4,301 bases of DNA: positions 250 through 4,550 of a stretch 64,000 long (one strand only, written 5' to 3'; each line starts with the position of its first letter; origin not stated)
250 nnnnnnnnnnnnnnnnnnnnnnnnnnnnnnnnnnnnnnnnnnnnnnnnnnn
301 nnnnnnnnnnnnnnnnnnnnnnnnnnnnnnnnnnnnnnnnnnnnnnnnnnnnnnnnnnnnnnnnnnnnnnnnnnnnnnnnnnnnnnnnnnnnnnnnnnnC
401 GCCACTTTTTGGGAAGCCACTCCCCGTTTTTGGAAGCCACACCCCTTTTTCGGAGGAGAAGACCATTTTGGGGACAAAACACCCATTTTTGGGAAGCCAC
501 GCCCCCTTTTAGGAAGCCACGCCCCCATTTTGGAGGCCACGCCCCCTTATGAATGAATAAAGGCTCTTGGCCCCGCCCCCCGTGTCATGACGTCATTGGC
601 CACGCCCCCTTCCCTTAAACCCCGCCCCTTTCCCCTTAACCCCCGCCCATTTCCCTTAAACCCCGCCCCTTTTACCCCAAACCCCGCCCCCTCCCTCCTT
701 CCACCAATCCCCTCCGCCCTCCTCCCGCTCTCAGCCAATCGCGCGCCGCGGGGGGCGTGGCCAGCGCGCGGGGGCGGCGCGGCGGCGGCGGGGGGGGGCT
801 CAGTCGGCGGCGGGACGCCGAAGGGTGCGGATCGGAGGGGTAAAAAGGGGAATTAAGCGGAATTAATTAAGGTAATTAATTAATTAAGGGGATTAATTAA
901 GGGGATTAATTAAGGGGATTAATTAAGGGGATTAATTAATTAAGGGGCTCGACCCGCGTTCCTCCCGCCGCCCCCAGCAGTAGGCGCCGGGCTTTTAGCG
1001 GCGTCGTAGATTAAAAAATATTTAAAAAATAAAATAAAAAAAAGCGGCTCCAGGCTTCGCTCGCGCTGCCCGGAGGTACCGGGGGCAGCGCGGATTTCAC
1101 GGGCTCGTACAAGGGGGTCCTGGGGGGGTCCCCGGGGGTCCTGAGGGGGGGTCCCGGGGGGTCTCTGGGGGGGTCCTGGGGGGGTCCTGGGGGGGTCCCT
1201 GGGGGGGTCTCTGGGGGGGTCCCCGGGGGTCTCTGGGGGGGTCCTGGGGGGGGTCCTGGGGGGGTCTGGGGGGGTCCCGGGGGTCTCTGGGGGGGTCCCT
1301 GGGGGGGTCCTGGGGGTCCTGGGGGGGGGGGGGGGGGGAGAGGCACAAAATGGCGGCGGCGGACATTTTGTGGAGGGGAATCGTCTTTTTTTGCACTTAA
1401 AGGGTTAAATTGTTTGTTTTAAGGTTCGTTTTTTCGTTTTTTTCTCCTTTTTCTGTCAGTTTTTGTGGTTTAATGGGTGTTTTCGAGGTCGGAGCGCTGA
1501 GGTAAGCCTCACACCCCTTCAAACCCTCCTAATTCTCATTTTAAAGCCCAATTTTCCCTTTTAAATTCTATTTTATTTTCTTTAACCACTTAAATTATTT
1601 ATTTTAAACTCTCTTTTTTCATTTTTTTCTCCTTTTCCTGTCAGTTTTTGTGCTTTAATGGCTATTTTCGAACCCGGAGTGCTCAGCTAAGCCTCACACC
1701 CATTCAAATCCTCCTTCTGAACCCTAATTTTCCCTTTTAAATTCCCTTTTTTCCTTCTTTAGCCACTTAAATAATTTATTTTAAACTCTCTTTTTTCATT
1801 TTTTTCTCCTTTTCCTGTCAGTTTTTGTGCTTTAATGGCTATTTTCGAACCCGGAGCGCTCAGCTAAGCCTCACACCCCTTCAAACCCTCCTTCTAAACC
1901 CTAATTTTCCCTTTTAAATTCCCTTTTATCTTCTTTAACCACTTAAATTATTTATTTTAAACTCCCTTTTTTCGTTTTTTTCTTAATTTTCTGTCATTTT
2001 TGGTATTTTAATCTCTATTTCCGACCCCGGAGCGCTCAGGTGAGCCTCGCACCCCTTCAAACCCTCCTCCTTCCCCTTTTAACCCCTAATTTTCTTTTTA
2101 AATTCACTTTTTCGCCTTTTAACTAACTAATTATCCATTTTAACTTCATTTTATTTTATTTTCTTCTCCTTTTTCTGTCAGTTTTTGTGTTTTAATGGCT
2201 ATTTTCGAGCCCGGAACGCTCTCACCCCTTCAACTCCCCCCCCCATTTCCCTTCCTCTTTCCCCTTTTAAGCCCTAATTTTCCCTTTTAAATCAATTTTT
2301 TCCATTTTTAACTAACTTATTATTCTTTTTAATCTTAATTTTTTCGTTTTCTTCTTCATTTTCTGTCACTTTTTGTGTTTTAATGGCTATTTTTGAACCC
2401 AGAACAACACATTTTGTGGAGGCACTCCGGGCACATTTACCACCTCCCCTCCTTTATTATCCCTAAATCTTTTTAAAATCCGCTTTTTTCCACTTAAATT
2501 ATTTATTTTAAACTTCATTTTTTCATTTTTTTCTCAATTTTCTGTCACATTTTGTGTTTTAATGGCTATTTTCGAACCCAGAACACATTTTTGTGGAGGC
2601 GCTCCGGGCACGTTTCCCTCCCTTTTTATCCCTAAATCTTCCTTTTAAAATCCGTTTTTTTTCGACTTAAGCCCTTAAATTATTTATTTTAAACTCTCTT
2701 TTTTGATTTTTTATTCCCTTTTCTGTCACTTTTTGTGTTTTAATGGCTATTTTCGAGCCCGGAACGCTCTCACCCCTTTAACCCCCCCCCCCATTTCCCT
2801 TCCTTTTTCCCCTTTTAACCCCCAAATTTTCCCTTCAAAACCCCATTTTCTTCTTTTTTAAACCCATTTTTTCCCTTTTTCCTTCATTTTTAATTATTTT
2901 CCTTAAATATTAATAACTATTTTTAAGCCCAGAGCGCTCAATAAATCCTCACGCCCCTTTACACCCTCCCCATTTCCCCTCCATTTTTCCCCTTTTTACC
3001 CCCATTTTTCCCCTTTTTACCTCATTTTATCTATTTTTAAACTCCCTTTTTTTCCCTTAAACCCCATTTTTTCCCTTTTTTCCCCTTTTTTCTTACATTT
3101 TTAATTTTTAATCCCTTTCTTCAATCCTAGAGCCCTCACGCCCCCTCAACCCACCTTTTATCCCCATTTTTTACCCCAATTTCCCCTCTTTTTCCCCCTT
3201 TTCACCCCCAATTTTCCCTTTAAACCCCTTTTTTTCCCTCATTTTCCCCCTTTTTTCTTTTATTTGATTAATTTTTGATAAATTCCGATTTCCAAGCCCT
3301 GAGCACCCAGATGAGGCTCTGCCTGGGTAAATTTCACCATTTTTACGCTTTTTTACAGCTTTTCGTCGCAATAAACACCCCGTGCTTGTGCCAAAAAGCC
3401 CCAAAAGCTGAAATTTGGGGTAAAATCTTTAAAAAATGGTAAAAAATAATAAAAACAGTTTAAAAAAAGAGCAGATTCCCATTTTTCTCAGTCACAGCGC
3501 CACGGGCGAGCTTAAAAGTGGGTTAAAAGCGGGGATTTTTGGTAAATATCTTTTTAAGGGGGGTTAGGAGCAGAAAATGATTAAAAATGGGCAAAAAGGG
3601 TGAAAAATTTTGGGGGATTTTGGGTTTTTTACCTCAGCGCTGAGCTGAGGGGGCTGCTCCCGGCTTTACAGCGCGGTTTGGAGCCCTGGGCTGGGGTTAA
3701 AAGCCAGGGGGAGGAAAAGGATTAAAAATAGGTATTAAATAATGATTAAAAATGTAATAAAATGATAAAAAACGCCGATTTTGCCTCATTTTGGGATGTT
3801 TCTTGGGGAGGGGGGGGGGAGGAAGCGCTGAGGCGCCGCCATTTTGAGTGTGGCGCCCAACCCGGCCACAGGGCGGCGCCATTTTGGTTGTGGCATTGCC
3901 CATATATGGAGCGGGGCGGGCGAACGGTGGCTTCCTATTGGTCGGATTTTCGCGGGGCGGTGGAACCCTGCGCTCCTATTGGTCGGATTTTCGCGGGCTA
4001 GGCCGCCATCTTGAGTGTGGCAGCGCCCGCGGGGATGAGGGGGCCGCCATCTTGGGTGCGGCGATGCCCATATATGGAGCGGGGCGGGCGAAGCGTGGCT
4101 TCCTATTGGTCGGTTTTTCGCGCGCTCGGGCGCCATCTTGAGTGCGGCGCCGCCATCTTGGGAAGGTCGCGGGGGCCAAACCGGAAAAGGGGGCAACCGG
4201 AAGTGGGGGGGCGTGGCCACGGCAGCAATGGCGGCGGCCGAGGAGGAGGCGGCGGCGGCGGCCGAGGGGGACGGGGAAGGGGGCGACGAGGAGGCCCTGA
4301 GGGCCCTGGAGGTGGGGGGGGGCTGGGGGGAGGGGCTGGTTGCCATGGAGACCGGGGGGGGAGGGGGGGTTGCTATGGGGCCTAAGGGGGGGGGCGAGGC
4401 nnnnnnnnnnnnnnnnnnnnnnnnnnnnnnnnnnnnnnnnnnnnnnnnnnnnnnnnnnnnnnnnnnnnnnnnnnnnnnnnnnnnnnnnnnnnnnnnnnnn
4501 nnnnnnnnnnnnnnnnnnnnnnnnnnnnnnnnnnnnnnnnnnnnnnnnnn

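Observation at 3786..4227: TTC5 promoter is a tandem duplication carrying paired CArG boxes, CCAAT boxes and YY1-like sites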

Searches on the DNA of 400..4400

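Call 51: search_rna_families(source=window, start=400, end=4400, threshold=evalue, max_evalue=1)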
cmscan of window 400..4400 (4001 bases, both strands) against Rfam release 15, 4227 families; matches with E-value up to 1: 2.
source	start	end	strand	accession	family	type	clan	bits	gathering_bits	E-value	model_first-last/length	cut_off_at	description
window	950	1039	+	RF00600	SNORA79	Gene; snRNA; snoRNA; HACA-box;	-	44.1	55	2.5e-05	1-143/143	no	Small nucleolar RNA SNORA79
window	3410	3551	-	RF02099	rivX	Gene; sRNA;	-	15.4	100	0.94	1-248/248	no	rivX sRNA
